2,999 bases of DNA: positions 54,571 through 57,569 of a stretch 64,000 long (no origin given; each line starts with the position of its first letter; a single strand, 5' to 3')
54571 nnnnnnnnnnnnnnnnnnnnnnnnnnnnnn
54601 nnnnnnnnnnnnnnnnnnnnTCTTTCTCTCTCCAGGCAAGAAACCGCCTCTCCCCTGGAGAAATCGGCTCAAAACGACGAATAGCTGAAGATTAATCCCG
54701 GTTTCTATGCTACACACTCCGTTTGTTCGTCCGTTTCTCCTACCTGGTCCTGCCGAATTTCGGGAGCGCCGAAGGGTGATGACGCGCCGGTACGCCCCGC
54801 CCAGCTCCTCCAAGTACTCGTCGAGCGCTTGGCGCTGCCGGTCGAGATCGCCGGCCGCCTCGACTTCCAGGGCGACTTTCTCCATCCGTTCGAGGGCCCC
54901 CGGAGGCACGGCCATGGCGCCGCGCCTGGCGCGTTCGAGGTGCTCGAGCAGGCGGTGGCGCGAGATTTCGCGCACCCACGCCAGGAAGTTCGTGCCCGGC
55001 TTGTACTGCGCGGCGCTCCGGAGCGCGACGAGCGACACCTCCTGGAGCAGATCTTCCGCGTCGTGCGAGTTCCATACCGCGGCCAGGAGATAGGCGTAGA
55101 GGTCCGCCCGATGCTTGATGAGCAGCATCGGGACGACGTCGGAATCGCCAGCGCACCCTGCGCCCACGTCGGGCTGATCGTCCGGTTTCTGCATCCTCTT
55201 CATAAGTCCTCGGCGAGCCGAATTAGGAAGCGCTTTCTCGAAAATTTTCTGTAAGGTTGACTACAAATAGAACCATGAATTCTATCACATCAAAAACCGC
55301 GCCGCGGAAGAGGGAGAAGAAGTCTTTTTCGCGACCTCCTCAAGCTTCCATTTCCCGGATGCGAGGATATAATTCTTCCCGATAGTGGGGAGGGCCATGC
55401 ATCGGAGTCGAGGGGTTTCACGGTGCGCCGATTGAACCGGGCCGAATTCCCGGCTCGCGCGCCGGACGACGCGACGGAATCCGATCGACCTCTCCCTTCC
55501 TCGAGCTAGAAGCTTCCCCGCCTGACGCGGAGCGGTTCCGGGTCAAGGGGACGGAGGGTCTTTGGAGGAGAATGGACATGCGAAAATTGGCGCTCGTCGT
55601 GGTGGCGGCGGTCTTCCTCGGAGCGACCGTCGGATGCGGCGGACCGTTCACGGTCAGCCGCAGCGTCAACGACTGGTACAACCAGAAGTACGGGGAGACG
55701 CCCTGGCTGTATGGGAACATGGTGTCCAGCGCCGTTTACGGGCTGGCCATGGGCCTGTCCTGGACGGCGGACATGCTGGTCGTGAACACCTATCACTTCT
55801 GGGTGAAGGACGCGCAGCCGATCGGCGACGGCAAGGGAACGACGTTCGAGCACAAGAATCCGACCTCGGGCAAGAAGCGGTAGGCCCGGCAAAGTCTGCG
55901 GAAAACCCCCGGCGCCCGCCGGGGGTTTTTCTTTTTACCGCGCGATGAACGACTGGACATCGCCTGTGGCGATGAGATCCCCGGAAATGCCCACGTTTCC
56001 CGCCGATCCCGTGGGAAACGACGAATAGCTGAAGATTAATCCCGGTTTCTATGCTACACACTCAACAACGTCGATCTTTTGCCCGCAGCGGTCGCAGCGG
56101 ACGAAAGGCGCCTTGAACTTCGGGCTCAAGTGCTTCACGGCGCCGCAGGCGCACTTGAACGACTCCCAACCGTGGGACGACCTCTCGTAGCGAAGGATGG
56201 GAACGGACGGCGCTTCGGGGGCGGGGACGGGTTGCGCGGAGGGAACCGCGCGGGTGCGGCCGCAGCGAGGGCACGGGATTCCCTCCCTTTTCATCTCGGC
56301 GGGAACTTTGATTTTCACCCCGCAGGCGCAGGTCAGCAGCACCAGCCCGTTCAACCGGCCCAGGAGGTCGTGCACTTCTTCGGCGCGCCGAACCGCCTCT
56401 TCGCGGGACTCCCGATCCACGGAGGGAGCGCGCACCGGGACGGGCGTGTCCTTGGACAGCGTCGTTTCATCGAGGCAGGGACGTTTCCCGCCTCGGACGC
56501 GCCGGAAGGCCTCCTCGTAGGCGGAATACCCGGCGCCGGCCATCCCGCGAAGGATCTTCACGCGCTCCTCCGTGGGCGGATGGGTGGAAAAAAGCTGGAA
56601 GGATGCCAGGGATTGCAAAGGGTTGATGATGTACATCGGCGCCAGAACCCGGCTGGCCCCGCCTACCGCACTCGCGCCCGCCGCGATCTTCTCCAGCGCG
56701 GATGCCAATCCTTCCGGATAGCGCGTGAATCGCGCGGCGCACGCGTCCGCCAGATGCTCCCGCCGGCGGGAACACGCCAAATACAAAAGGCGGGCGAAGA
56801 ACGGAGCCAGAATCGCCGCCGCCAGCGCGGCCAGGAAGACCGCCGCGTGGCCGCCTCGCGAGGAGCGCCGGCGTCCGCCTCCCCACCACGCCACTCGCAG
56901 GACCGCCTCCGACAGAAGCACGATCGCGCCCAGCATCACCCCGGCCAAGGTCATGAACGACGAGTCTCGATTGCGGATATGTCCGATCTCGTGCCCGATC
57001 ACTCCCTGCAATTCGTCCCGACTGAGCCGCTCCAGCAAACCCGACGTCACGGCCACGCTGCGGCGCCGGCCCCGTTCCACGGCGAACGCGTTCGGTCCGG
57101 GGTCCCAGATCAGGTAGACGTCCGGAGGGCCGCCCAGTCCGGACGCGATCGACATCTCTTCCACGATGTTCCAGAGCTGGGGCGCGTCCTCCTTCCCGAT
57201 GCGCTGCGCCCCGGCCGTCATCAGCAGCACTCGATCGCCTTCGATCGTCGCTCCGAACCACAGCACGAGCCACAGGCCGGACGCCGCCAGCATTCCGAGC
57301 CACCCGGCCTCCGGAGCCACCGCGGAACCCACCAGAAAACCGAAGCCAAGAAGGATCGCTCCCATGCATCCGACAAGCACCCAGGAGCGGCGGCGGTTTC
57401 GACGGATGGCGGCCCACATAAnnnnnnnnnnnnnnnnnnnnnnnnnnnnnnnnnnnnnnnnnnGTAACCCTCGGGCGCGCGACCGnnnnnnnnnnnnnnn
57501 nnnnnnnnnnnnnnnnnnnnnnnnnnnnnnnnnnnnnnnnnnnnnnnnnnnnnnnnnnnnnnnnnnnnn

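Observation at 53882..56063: Mobile-element scar: ISL3 transposase remnant plus 48-bp exact direct repeats that terminate two different genes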

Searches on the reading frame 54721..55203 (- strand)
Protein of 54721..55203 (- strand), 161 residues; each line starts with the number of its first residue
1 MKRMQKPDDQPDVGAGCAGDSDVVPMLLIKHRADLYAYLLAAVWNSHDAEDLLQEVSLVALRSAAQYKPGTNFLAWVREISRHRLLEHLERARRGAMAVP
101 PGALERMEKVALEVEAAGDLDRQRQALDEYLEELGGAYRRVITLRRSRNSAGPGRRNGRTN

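Call 26: find_homologous_proteins(query=window:54721-55203:-, max_evalue=0.00001)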
Query seq(161 aa) (161 aa): 7 proteins with E <= 0.00001 among 364 candidates.
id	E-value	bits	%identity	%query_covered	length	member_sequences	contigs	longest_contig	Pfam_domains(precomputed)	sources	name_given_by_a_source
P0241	1.5e-99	348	100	100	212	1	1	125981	PF04542.21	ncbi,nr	ncbi:MAG: hypothetical protein HY716_12255 [Planctomycetes bacterium]|nr:hypothetical protein [Planc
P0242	5.4e-31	126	57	76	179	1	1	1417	PF04542.21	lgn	-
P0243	1.1e-28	118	53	86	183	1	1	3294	PF04542.21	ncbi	-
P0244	7.6e-25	106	43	86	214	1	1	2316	PF14841.12,PF04542.21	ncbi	-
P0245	6.4e-22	96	52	79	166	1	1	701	PF04542.21,PF08281.19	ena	-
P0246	3.3e-8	52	34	62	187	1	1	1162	PF04545.23,PF04542.21,PF08281.19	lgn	-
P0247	7.1e-6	44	50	37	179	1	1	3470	PF07638.18,PF04545.23,PF04542.21,PF08281.19,PF22029.3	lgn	-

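Call 29: find_encoding_contigs(protein=P0241, flank=10000, max_places=5)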
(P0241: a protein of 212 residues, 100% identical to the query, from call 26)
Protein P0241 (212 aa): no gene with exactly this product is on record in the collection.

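Call 54: find_encoding_contigs(protein=P0243, flank=3000, max_places=3)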
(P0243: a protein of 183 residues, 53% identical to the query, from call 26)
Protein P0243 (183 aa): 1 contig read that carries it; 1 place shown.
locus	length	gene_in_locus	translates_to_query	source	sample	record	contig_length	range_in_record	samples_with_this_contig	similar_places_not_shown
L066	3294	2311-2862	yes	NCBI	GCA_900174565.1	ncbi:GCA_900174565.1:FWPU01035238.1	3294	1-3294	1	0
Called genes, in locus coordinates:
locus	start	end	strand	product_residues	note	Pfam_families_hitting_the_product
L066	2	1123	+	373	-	?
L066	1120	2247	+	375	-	-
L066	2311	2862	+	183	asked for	PF04542:Sigma70_r2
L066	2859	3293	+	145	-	?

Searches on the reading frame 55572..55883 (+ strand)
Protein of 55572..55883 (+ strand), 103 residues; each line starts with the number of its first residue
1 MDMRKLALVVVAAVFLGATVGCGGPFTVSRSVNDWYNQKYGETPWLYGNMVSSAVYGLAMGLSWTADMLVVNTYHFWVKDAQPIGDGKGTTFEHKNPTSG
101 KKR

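Call 5: search_protein_families(library=pfam, proteins=[window:55572-55883:+], max_evalue=0.01)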
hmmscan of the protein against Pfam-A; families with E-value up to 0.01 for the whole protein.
window:55572-55883:+ (103 aa): 1 family
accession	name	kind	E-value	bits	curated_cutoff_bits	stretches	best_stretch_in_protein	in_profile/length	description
PF11810.13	DUF3332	-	1.9e-06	28.1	25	1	8-96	4-90/170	Domain of unknown function (DUF3332)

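Call 32: find_encoding_contigs(protein=window:55572-55883:+, flank=4000, max_places=10)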
Protein window:55572-55883:+ (103 aa): no gene with exactly this product is on record in the collection.

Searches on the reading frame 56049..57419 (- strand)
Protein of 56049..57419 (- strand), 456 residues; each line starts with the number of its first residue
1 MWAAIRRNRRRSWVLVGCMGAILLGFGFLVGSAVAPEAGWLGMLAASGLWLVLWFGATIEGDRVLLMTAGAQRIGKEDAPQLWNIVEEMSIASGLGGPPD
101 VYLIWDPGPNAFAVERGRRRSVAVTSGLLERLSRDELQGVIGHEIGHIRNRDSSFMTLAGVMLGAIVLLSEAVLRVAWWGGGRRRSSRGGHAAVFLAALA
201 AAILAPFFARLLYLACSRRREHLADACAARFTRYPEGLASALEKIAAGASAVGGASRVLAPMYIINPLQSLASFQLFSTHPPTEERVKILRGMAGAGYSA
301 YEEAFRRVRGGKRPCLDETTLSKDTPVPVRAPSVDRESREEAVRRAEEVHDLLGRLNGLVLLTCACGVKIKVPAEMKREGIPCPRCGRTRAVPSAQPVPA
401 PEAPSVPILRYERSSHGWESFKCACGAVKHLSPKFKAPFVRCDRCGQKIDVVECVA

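Call 5: search_protein_families(library=pfam, proteins=[window:56049-57419:-], max_evalue=0.01)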
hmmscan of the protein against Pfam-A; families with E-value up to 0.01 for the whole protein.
window:56049-57419:- (456 aa): 1 family
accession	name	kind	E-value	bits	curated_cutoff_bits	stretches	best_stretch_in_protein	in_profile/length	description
PF01435.24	Peptidase_M48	-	1.7e-31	109.9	20.3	1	79-293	4-185/186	Peptidase family M48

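Call 25: find_homologous_proteins(query=window:56049-57419:-, max_evalue=1e-50)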
Query window:56049-57419:- (456 aa): 6637 proteins with E <= 1e-50 among 8000 candidates; the best 120 are listed.
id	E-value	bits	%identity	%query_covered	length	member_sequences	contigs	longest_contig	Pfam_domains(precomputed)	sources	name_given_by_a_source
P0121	7.0e-281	950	100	93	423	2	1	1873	PF01435.25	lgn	-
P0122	1.2e-174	600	61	98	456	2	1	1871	PF01435.25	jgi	jgi:heat shock protein HtpX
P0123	6.7e-174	597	60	98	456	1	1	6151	PF01435.25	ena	-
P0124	1.2e-170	586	60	98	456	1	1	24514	PF01435.25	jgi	jgi:heat shock protein HtpX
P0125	3.5e-170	585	60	98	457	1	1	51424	PF01435.25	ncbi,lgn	-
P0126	7.3e-170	584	60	98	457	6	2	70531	PF01435.25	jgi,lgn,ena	-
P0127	5.2e-169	581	59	98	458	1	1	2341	PF01435.25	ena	-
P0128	6.9e-169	581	60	98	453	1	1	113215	PF01435.25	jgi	jgi:heat shock protein HtpX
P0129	7.7e-168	577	58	98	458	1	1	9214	PF01435.25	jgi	jgi:heat shock protein HtpX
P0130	1.4e-167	576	59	98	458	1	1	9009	PF01435.25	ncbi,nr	ncbi:MAG TPA: M48 family metallopeptidase [Planctomycetota bacterium]|nr:M48 family metallopeptidase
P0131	4.6e-167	575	60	98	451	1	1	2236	PF01435.25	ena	-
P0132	1.6e-165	569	59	98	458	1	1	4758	PF01435.25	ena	-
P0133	8.1e-165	567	58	98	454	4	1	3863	PF01435.25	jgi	jgi:heat shock protein HtpX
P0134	1.7e-164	566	58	98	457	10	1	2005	PF01435.25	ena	-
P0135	9.3e-162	557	58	99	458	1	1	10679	PF01435.25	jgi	jgi:heat shock protein HtpX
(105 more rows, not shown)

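Call 27: find_encoding_contigs(protein=P0121, flank=3000, max_places=5)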
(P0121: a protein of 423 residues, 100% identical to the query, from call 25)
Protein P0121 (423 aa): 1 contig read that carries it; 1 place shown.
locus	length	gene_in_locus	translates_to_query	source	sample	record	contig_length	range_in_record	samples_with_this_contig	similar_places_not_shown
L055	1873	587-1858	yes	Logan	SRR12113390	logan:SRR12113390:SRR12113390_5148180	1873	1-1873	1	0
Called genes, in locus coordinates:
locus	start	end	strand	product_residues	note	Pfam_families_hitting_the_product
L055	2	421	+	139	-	?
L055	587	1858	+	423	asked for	PF01435:Peptidase_M48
